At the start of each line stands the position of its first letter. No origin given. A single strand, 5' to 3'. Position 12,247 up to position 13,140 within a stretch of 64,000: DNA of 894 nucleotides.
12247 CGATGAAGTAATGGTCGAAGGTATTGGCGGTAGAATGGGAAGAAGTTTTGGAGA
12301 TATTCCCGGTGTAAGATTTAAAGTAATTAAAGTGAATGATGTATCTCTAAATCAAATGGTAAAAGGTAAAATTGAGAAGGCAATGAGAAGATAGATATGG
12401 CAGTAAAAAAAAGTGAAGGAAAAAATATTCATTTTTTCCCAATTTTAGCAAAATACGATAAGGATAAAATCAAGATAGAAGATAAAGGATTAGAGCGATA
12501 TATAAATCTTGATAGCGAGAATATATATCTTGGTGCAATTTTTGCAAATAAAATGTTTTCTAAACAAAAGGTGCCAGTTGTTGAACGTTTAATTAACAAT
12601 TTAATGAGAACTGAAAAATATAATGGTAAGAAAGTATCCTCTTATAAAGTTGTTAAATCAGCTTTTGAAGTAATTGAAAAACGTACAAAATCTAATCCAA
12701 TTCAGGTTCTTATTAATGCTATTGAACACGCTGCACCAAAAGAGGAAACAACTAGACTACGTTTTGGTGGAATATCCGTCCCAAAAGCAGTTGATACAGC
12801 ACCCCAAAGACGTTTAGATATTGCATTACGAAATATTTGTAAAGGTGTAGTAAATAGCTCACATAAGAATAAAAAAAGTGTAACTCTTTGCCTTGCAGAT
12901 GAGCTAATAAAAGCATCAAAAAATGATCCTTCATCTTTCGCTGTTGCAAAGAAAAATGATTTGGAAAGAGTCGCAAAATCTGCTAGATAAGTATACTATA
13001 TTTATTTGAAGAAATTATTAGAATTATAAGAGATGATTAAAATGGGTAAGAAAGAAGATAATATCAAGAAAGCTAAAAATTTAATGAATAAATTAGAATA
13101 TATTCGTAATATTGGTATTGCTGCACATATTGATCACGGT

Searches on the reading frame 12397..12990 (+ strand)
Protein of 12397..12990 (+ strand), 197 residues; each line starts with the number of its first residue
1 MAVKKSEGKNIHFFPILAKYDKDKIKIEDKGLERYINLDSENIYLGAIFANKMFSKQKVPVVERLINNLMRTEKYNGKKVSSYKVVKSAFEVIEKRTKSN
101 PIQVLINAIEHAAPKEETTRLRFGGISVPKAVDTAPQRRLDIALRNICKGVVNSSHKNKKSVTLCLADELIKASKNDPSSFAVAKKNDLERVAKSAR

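Call 58: search_protein_families(library=pfam, proteins=[window:12397-12990:+], max_evalue=0.001)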
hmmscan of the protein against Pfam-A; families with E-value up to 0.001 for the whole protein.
window:12397-12990:+ (197 aa): 1 family
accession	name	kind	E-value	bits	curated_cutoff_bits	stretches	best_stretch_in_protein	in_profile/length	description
PF00177.27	Ribosomal_S7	-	7e-40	136.5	24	1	55-197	18-148/148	Ribosomal protein S7p/S5e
